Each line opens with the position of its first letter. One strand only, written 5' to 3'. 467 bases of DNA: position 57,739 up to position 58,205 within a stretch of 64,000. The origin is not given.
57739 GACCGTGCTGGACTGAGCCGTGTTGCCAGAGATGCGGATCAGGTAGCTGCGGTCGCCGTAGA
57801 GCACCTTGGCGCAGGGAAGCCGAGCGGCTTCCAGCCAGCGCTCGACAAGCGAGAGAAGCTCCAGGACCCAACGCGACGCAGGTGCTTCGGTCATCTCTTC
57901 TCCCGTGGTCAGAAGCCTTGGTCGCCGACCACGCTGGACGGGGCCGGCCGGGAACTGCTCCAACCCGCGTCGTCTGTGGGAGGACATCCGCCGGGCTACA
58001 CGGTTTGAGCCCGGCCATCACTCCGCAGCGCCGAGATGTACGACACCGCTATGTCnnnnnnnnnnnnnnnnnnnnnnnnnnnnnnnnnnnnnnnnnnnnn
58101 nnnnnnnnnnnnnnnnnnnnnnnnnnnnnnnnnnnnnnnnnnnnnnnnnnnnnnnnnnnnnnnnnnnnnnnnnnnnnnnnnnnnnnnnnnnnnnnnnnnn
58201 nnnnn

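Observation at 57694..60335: Duplicated module (conserved ~200-nt leader plus small ORF) on both sides of an ANTAR regulator gene: candidate undescribed cis-RNA/regulator system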

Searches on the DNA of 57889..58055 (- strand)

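Call 21: build_rna_model(alignment_id=A3)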
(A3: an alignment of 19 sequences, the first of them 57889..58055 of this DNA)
Model R1 built from alignment A3 (19 sequences, 182 columns); structure: RNAalifold consensus.
model positions 166; base pairs 36; branch points 3; effective number of sequences 2.2; information 0.59 bits per position. Calibrated on 0.2 Mb of random sequence (short: E-values are rough).
structure used (alignment columns):
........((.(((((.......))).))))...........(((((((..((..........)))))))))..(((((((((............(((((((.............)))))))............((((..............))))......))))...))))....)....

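Call 22: search_with_rna_model(model_id=R1, sources=[window, L001, L002, L003, L004, L005, L006, L007, L008, L009, L010, L011, L012, L013, L014, L015, L016, L017, L018, L019, L020, L021, L022, L023, L024, L025, L026, L027, L028], max_evalue=1, make_alignment=true)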
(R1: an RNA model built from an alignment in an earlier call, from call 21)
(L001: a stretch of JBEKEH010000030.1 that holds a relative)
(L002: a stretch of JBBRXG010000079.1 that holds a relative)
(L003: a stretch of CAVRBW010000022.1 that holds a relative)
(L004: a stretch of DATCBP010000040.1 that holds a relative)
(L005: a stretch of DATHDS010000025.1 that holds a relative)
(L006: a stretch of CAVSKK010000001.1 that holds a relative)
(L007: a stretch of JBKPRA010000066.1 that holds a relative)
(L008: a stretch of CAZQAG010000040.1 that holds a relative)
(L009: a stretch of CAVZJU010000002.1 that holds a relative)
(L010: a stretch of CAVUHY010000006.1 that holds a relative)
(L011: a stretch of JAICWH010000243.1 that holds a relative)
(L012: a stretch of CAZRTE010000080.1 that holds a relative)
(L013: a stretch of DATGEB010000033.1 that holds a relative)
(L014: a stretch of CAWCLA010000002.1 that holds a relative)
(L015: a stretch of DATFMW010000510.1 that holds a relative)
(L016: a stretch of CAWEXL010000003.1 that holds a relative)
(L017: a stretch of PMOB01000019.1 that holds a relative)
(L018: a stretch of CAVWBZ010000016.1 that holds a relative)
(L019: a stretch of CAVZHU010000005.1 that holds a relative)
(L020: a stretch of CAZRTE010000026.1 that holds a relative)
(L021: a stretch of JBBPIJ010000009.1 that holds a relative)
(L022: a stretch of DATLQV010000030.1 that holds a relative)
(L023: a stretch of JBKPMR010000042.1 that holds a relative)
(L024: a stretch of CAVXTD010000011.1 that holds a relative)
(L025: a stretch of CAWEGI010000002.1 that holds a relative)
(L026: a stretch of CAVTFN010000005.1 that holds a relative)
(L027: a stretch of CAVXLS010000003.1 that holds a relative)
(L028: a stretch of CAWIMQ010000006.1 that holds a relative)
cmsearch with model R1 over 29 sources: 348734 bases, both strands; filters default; matches with E-value up to 1: 54.
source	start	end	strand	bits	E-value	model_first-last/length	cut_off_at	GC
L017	5778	5943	+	174.7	3.8e-37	1-166/166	no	0.64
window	60120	60284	-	172.7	1e-36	1-166/166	no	0.65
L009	5843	6006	+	170.3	3.7e-36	1-166/166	no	0.7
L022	5802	5967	+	161.7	3e-34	1-166/166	no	0.66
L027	5758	5925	+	158.2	1.9e-33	1-166/166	no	0.7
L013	2266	2432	+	156.5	4.4e-33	1-166/166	no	0.65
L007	5843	6006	+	156.4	4.7e-33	1-166/166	no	0.66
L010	5844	6006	+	156.3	5e-33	1-166/166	no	0.69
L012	136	300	+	154.6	1.2e-32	1-166/166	no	0.68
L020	5754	5919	+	151.9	4.9e-32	1-166/166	no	0.66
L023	5842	6006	+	151.7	5.3e-32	1-166/166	no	0.68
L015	749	915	+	144.9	1.8e-30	1-166/166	no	0.66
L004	5842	6006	+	144.4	2.2e-30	1-166/166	no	0.68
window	57889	58055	-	144.3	2.4e-30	1-166/166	no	0.66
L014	5754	5922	+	141.8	9e-30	1-166/166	no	0.69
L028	7683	7848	+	137.8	7e-29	1-166/166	no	0.66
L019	5749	5916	+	127.4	1.5e-26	1-166/166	no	0.66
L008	5840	6006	+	124.2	7.8e-26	1-166/166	no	0.62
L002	1431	1593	+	124.1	8e-26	1-166/166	no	0.68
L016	5798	5961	+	117.2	2.9e-24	1-166/166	no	0.65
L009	4884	5044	-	115.3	7.5e-24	1-166/166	no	0.63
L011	39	205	+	115.1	8.3e-24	1-166/166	no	0.66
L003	5838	6006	+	115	8.9e-24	1-166/166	no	0.67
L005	5838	6002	+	107.6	4e-22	1-166/166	no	0.65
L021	5846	6003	+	103.1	4.2e-21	1-166/166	no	0.66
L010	4881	5043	-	101.2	1.1e-20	1-166/166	no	0.66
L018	5413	5575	+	94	4.6e-19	1-166/166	no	0.68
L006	5842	6003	+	80.4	5e-16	1-166/166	no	0.68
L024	5839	5967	+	41.3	3e-07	1-166/166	no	0.6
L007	9372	9533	-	40.8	3.8e-07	1-166/166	no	0.57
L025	5844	5969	+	36.3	3.9e-06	1-166/166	no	0.6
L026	5817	5941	+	35.9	4.8e-06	1-166/166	no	0.61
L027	7769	7930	+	33.6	1.6e-05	1-166/166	no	0.7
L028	5592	5746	+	29.7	0.00012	1-166/166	no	0.64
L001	5931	5992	+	26.4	0.00064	91-151/166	no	0.76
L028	10231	10367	-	22.9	0.004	1-166/166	no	0.65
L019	2572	2730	+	20.2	0.016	1-166/166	no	0.62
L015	759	852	-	18.1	0.047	1-166/166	no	0.66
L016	5765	5899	-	17.9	0.052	1-166/166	no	0.64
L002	1470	1505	-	17.6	0.063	33-68/166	no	0.72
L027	5797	5832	-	17.5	0.065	33-68/166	no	0.75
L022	5841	5876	-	17.5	0.065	33-68/166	no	0.67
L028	7723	7749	-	16.6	0.1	41-67/166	no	0.81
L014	5701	5854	-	16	0.14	1-166/166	no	0.64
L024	7946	8042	+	14.5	0.3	1-166/166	no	0.67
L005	5852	5935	-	14.5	0.31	1-166/166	no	0.64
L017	5817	5845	-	14.4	0.31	40-68/166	no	0.69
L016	12180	12238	-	13.5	0.49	90-151/166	no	0.69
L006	4647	4774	-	13.1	0.64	1-166/166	no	0.7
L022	9572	9679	-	12.8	0.72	1-166/166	no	0.7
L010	5908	6054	-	12.4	0.88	1-166/166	no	0.69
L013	2306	2341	-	12.2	0.98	33-68/166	no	0.58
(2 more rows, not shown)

Alignment A4: 54 matches aligned to the model, 252 columns, each read 5' to 3' on its own strand. Consensus structure (alignment columns), stored with it:
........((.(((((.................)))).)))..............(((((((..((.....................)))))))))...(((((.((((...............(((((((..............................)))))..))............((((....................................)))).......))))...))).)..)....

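Call 26: search_with_rna_model(model_id=R1, sources=[L029, L030, L031, L032, L033, L034, L035, L036, L037, L038, L039, L040, L041, L042, L043, L044, L045, L046, L047, L048, L049, L050, L051, L052, L053, L054, L055, L056, L057, L058, L059, L060, L061, L062, L063, L064, L065, L066, L067, L068, L069, L070, L071, L072, L073, L074, L075, L076, L077, L078, L079, L080, L081, L082, L083, L084, L085, L086, L087, L088, L089, L090, L091, L092, L093, L094, L095, L096, L097, L098, L099, L100, L101, L102, L103, L104, L105, L106, L107, L108], max_evalue=0.001, make_alignment=true)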
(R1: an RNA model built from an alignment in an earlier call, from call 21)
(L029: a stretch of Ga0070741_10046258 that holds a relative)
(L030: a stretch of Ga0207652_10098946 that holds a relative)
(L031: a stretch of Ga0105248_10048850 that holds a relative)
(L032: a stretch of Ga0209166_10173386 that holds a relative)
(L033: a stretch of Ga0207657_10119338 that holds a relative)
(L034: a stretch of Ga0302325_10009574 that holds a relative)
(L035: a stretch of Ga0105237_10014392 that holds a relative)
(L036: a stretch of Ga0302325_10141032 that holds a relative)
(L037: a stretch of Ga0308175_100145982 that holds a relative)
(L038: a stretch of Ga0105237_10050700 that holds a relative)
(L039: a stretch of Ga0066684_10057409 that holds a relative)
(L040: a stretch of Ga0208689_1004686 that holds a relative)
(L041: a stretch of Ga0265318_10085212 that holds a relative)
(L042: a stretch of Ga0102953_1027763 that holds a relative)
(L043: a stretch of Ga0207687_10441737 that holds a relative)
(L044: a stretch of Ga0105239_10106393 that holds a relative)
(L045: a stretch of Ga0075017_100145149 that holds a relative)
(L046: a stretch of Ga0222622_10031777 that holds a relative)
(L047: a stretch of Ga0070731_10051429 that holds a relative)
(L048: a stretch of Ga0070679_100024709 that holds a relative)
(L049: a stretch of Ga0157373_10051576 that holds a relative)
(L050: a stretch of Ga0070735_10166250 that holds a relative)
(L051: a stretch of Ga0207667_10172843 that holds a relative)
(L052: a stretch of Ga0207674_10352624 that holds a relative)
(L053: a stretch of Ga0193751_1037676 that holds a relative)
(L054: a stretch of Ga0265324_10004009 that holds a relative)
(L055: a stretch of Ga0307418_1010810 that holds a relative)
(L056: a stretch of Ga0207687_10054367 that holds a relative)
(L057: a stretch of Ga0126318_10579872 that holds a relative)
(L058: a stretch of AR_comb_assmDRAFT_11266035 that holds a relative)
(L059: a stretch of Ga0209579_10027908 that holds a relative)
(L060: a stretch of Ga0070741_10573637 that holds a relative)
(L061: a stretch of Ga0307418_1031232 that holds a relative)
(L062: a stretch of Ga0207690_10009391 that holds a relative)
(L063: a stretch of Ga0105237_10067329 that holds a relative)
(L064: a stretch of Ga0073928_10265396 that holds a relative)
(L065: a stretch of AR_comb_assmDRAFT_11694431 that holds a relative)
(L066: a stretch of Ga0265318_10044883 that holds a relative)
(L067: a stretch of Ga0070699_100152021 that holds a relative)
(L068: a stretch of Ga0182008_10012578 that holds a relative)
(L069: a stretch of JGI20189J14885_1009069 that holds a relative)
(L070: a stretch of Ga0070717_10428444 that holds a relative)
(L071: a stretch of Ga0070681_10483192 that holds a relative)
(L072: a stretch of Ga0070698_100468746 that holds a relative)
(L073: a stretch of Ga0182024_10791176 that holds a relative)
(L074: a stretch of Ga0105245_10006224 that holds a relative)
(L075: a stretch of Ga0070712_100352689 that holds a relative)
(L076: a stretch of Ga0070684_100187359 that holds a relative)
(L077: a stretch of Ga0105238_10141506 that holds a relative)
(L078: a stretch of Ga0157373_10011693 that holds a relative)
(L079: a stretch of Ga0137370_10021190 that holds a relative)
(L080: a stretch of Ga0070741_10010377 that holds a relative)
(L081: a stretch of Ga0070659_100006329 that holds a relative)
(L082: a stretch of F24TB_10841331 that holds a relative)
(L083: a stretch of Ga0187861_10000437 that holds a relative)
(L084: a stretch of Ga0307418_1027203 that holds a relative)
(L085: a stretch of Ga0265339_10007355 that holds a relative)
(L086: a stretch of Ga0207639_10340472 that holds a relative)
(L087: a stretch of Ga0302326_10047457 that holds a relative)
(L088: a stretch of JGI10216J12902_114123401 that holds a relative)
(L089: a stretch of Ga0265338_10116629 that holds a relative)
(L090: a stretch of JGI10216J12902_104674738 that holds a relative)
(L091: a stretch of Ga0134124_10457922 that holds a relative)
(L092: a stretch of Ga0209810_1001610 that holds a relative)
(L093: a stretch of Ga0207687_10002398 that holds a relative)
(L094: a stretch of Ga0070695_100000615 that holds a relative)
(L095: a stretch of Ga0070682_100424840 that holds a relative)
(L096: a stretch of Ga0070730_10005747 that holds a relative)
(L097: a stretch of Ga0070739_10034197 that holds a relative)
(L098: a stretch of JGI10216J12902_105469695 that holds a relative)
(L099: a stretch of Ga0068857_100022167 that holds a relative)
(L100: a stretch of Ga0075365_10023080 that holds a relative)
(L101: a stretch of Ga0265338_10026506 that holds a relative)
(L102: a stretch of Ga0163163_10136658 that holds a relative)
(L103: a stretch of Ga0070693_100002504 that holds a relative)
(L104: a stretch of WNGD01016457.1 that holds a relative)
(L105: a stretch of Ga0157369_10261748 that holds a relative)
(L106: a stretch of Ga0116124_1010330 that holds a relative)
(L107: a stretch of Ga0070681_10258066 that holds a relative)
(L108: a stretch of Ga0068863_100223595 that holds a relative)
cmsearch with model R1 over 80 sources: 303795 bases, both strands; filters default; matches with E-value up to 0.001: 95.
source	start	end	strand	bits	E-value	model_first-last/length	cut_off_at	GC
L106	3290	3456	+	176.4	1.4e-37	1-166/166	no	0.65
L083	5723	5889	-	175.2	2.5e-37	1-166/166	no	0.64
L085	1970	2136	-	161.7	2.6e-34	1-166/166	no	0.67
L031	781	947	-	161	3.9e-34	1-166/166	no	0.67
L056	1433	1596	-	158.6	1.3e-33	1-166/166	no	0.7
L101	2909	3074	-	158.4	1.5e-33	1-166/166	no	0.65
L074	355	518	-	158.1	1.7e-33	1-166/166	no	0.65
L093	9460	9623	+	158.1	1.7e-33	1-166/166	no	0.65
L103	6469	6632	+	158.1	1.7e-33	1-166/166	no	0.65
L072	550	718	+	156.4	4.1e-33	1-166/166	no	0.64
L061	545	709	+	154.6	1e-32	1-166/166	no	0.68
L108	92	258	+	152.4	3.2e-32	1-166/166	no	0.63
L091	1066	1226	-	147.5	4.1e-31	7-166/166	5'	0.63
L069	856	1020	+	144.4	1.9e-30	1-166/166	no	0.68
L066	1227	1392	-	143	4.1e-30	1-166/166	no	0.63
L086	327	491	-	141.3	9.7e-30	1-166/166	no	0.7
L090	1529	1695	-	136.4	1.3e-28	1-166/166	no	0.63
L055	1056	1221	-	135.9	1.6e-28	1-166/166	no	0.67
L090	440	606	-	133.5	5.5e-28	1-166/166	no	0.63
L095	295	457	+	128.6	7e-27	1-166/166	no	0.62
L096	3686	3852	+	122.9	1.3e-25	1-166/166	no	0.65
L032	250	414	+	121.6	2.6e-25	1-166/166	no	0.67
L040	4770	4920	-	120.2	5.3e-25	1-166/166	no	0.67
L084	606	775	+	119.6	7.3e-25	1-166/166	no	0.62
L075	976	1137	+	118.6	1.2e-24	1-166/166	no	0.64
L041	25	189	-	117.1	2.7e-24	1-166/166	no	0.66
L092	938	1100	-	117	2.7e-24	1-166/166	no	0.6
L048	1081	1243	+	117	2.8e-24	1-166/166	no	0.68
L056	2393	2553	+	115.8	5.1e-24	1-166/166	no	0.64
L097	2915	3077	-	115.1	7.2e-24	1-166/166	no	0.66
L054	680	847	+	114.9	8.3e-24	1-166/166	no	0.65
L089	689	856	-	114.9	8.3e-24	1-166/166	no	0.65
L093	8572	8735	-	114.4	1.1e-23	1-166/166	no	0.66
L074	1243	1406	+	113.9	1.4e-23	1-166/166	no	0.66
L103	5581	5744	-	113.9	1.4e-23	1-166/166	no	0.66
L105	450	613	+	113.8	1.4e-23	1-166/166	no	0.69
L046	1798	1959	-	113.6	1.6e-23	1-166/166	no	0.64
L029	3083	3244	+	112.8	2.4e-23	1-166/166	no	0.68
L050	1010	1178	-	112.2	3.3e-23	1-166/166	no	0.67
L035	2579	2741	-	112.1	3.5e-23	1-166/166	no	0.67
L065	584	747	-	108.3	2.4e-22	1-166/166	no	0.68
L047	1121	1286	+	106.3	6.8e-22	1-166/166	no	0.64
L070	708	871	-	101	1.1e-20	1-166/166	no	0.67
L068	114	284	-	100.7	1.2e-20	1-166/166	no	0.63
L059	2764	2927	-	100.1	1.7e-20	1-166/166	no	0.69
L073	714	885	-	98.3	4.3e-20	1-166/166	no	0.62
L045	981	1147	+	98.1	4.8e-20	1-166/166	no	0.57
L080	1935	2102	-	98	5e-20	1-166/166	no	0.67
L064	1135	1302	-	95.9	1.5e-19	1-166/166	no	0.57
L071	93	256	+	95.6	1.8e-19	1-166/166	no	0.66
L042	1421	1581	+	93.5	5.2e-19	1-166/166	no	0.72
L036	3789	3958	-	93.3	5.7e-19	1-166/166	no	0.66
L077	2216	2371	+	92.8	7.3e-19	1-166/166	no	0.66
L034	1990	2150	+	92.8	7.3e-19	1-166/166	no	0.71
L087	6043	6203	+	92.8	7.3e-19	1-166/166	no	0.71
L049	1200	1355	-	91.7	1.3e-18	1-166/166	no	0.67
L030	778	933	-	91.7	1.3e-18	1-166/166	no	0.67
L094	3097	3223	-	89.2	4.7e-18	36-166/166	5'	0.67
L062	4258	4413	-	85.6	3.1e-17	1-166/166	no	0.68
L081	4806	4961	-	85.6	3.1e-17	1-166/166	no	0.68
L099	3990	4145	+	85.6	3.1e-17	1-166/166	no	0.68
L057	1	134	+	84.1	6.6e-17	30-166/166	5'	0.63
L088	739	874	-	77.2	2.3e-15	1-166/166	no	0.67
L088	971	1143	+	72.3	2.9e-14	1-166/166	no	0.66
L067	356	517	+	68.7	1.8e-13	1-166/166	no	0.68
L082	188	347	+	65.2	1.1e-12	1-166/166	no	0.62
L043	962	1077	-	64.1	2e-12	38-166/166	5'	0.66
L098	380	540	+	63.7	2.4e-12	1-166/166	no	0.63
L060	97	258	+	61.8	6.4e-12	1-166/166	no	0.67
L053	355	479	-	59.6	2.1e-11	1-166/166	no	0.66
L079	157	317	+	59.6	2.1e-11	1-166/166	no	0.67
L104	5370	5530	-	59.3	2.4e-11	1-166/166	no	0.66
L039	1916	2077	-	58.9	3e-11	1-166/166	no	0.69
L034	3517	3679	-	58.2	4.1e-11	1-166/166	no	0.7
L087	7570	7732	-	58.2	4.1e-11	1-166/166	no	0.7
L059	628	772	-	56.1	1.3e-10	1-166/166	no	0.62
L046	2757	2822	+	56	1.3e-10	1-67/166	3'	0.74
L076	452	622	-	55.4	1.8e-10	1-166/166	no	0.63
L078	627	752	-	55.3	1.9e-10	1-166/166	no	0.65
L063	2623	2748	+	55.3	1.9e-10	1-166/166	no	0.65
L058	390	552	-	53.5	4.8e-10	1-166/166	no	0.66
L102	786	948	+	50.4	2.3e-09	1-166/166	no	0.63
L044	1935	2099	+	48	8.2e-09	1-166/166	no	0.58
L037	1068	1196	+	37.8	1.6e-06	1-166/166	no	0.68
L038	1471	1599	+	37.8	1.6e-06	1-166/166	no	0.68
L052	232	360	+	37.8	1.6e-06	1-166/166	no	0.68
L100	733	883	+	36.4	3.3e-06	1-166/166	no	0.7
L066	805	862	-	31.9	3.4e-05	91-148/166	no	0.71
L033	861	1010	-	31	5.3e-05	1-166/166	no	0.68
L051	1376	1462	-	30.9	5.5e-05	73-159/166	no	0.71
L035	403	518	-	30.2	7.8e-05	1-166/166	no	0.72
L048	3306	3421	+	30.2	7.8e-05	1-166/166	no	0.72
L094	919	1034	-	30.2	7.8e-05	1-166/166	no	0.72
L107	1114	1263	+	29.4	0.00012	1-166/166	no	0.69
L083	6704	6827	+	29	0.00014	1-166/166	no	0.7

Alignment A5: 95 matches aligned to the model, 267 columns, each read 5' to 3' on its own strand. Consensus structure (alignment columns), stored with it:
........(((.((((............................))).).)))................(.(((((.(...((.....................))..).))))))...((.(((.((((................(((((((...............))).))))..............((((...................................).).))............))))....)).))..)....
